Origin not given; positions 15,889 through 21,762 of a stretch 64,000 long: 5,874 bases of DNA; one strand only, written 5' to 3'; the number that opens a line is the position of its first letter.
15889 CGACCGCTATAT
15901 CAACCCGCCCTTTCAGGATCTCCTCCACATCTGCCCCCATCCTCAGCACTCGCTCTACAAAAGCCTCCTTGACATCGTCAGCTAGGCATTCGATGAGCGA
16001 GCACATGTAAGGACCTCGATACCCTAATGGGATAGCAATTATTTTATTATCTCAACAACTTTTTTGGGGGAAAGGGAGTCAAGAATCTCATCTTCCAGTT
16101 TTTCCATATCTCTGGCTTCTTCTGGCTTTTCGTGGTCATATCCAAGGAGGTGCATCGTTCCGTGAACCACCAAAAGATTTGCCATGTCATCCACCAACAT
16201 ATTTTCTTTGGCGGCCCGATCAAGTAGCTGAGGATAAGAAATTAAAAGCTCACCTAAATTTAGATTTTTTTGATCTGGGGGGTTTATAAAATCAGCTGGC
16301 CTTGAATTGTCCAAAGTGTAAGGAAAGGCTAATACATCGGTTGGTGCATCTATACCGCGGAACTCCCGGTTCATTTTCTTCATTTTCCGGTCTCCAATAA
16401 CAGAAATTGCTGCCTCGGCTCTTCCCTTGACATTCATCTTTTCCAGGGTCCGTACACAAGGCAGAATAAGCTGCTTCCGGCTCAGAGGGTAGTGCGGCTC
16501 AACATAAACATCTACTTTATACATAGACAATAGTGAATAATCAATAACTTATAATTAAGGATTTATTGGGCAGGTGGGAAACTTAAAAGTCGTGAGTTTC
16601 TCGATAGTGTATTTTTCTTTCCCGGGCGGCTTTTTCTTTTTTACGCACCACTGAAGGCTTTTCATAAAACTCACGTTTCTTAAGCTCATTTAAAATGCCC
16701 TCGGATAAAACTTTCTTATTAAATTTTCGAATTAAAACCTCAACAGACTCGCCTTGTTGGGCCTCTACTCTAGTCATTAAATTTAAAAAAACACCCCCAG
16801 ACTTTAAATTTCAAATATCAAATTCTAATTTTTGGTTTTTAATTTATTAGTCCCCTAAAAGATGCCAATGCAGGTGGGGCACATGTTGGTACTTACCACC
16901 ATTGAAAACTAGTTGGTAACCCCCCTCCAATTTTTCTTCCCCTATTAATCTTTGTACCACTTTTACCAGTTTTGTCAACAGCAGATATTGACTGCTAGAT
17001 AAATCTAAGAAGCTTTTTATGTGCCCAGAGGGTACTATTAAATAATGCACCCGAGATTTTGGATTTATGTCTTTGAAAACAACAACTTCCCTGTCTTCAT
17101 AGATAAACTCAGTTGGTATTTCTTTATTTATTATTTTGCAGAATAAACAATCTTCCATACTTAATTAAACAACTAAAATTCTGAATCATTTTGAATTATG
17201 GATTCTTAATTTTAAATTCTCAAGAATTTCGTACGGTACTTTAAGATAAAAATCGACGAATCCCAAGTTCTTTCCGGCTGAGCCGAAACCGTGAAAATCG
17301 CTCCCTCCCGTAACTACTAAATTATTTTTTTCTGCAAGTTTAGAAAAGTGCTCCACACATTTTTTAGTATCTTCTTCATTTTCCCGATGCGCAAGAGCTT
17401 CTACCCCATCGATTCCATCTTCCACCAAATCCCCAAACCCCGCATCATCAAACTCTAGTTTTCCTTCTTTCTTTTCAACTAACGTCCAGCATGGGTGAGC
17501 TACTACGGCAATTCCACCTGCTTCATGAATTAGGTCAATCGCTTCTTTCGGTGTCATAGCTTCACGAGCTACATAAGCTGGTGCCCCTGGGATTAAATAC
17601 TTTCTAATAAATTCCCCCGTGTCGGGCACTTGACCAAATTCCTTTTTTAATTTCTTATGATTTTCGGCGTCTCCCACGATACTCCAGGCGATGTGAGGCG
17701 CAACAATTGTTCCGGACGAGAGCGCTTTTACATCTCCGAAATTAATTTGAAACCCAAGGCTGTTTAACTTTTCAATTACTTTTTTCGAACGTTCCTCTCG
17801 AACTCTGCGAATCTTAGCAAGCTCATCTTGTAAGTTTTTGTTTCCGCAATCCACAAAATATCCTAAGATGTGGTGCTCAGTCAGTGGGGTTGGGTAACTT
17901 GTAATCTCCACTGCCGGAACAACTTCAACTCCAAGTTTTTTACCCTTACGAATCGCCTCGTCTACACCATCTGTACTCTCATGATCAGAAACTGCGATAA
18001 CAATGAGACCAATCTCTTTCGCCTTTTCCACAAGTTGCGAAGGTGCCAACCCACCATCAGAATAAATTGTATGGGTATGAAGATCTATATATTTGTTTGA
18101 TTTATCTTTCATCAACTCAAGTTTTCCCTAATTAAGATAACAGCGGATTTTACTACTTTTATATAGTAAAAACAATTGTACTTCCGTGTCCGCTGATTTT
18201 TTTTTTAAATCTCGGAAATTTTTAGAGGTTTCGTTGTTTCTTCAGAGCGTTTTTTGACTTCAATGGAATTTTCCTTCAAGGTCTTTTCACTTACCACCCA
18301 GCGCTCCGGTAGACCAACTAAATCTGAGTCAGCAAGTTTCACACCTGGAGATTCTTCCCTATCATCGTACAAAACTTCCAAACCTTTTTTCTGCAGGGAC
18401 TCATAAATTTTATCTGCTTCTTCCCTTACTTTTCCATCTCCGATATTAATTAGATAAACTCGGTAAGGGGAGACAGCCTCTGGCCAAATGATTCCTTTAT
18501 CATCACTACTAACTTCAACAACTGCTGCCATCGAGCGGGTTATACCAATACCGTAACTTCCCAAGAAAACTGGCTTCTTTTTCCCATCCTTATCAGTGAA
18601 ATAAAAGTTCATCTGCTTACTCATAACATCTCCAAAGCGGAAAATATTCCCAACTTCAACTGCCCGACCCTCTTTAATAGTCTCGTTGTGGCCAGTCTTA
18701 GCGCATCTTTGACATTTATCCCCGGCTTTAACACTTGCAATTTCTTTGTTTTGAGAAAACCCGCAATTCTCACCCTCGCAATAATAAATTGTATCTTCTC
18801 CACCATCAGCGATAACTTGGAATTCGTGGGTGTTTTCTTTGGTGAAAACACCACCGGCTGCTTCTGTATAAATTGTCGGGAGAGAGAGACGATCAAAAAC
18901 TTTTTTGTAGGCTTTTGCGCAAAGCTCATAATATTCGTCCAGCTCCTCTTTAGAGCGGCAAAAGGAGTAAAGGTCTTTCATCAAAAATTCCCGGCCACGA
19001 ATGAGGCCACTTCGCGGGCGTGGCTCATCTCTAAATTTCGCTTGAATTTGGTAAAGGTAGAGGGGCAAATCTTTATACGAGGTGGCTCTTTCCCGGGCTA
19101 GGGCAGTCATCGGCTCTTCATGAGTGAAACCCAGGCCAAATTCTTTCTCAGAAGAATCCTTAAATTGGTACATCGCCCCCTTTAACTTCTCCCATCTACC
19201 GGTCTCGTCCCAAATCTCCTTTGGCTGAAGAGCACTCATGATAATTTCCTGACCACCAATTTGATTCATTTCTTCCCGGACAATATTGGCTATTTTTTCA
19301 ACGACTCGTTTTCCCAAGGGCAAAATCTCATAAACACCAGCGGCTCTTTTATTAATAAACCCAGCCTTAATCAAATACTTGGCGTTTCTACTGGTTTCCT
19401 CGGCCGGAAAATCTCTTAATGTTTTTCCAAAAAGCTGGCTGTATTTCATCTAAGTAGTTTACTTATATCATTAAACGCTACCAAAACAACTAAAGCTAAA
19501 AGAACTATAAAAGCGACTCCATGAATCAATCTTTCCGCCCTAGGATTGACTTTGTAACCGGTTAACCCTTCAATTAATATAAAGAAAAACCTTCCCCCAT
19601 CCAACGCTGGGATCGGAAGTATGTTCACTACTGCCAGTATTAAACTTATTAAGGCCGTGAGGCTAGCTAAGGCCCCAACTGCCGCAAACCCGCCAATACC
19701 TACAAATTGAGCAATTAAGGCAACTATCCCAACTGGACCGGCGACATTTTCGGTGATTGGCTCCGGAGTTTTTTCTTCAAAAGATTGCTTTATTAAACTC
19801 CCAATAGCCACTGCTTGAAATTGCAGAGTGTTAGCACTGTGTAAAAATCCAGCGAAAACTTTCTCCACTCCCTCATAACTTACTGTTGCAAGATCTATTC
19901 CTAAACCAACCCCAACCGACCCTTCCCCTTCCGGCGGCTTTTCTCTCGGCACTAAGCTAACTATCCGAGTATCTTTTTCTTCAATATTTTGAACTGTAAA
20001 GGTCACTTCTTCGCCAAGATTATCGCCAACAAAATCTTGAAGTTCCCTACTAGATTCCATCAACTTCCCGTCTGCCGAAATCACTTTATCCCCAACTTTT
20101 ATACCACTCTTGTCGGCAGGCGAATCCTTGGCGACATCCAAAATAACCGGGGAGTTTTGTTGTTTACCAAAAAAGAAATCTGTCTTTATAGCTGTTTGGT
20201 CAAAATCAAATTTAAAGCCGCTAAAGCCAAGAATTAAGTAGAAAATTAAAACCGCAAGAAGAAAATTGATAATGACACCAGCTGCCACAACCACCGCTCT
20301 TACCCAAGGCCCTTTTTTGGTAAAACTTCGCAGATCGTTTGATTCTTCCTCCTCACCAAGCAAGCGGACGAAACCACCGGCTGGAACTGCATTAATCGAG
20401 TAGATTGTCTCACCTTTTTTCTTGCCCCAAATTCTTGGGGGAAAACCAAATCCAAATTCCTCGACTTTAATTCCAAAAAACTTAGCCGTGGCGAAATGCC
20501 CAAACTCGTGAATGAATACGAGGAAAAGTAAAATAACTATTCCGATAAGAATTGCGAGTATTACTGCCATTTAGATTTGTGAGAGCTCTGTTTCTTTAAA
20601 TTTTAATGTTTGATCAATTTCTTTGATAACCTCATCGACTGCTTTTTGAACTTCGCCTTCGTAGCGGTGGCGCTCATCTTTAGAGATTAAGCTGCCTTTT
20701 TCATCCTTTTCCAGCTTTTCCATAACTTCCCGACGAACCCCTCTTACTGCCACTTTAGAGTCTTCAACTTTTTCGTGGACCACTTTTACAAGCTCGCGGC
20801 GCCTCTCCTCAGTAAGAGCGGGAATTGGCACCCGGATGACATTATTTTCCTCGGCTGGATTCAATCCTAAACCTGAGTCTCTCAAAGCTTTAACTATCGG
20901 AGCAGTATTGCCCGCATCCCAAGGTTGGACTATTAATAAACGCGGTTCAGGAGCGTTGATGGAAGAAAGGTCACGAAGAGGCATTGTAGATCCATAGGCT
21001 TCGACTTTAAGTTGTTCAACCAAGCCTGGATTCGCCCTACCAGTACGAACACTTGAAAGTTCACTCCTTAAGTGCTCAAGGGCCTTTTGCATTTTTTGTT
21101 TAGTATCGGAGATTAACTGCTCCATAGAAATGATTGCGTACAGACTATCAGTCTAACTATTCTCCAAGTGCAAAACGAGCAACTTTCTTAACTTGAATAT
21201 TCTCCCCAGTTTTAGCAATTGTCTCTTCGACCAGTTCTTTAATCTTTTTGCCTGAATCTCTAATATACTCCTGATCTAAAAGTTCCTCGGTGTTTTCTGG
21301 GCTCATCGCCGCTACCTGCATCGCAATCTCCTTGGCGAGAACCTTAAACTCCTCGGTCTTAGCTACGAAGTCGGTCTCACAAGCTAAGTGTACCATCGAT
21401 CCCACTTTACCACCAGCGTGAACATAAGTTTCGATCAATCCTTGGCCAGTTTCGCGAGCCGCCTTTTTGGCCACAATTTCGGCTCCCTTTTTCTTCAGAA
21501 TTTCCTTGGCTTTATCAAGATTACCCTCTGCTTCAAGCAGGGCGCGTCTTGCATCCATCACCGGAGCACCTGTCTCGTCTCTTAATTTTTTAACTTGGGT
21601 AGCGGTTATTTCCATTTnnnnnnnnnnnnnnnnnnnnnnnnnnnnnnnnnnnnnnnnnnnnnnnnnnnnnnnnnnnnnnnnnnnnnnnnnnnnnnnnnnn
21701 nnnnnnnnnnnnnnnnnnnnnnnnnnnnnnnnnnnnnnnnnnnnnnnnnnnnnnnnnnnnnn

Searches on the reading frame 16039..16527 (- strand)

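Call 40: search_protein_families(library=pfam, proteins=[window:16039-16527:-], max_evalue=0.0001)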
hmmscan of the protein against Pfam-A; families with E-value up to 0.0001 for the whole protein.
window:16039-16527:- (162 aa): 1 family
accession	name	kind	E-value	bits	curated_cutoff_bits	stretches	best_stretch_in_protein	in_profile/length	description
PF02130.23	YbeY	-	1.9e-31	109.1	25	1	25-152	16-129/129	Endoribonuclease YbeY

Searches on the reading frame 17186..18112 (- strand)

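Call 40: search_protein_families(library=pfam, proteins=[window:17186-18112:-], max_evalue=0.0001)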
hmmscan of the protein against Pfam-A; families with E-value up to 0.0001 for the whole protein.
window:17186-18112:- (308 aa): 1 family
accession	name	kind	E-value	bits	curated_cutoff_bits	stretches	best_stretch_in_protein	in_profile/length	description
PF02811.25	PHP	-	3.9e-10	40.7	26.4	1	10-75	1-68/164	PHP domain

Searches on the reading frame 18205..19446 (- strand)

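Call 40: search_protein_families(library=pfam, proteins=[window:18205-19446:-], max_evalue=0.0001)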
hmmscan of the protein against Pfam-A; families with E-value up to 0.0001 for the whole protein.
window:18205-19446:- (413 aa): 2 families
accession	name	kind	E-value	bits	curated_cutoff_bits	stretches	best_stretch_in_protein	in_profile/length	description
PF00587.30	tRNA-synt_2b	-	1.2e-30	107.4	29.3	1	93-312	1-178/179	tRNA synthetase class II core domain (G, H, P, S and T)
PF03129.25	HGTP_anticodon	-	1.8e-15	57.3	21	1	330-412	2-86/94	Anticodon binding domain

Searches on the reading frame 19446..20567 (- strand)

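Call 40: search_protein_families(library=pfam, proteins=[window:19446-20567:-], max_evalue=0.0001)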
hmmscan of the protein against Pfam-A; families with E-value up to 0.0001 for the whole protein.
window:19446-20567:- (373 aa): 5 families
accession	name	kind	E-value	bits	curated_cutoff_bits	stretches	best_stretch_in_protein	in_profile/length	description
PF02163.28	Peptidase_M50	-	2.4e-50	171.4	27.2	1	9-358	2-220/221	Peptidase family M50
PF04495.20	GRASP55_65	-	9.5e-10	39.4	27.7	1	139-224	44-129/138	GRASP55/65 PDZ-like domain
PF13180.12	PDZ_2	-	2e-09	38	27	1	135-193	9-68/80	PDZ domain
PF17820.7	PDZ_6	-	2.7e-08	33.8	27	1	141-193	1-53/54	PDZ domain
PF00595.29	PDZ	-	3.3e-05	24.6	23.2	1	137-177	24-64/81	PDZ domain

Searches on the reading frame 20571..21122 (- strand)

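Call 40: search_protein_families(library=pfam, proteins=[window:20571-21122:-], max_evalue=0.0001)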
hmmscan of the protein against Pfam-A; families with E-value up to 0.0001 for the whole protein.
window:20571-21122:- (183 aa): 1 family
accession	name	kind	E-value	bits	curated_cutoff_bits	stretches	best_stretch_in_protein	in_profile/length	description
PF01765.24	RRF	-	9.7e-59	198.3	29.7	1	18-180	1-163/164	Ribosome recycling factor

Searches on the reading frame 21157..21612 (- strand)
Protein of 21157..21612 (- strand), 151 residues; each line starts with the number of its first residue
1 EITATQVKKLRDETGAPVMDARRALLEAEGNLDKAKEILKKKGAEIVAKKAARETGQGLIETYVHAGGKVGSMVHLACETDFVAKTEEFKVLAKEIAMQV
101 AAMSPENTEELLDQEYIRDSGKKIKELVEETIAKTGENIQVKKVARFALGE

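Call 40: search_protein_families(library=pfam, proteins=[window:21157-21612:-], max_evalue=0.0001)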
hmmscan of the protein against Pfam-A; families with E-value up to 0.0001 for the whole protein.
window:21157-21612:- (151 aa): 1 family
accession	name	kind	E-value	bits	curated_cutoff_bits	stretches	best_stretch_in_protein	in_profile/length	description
PF00889.24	EF_TS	-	3.9e-19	69.5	27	1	71-148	1-76/204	Elongation factor TS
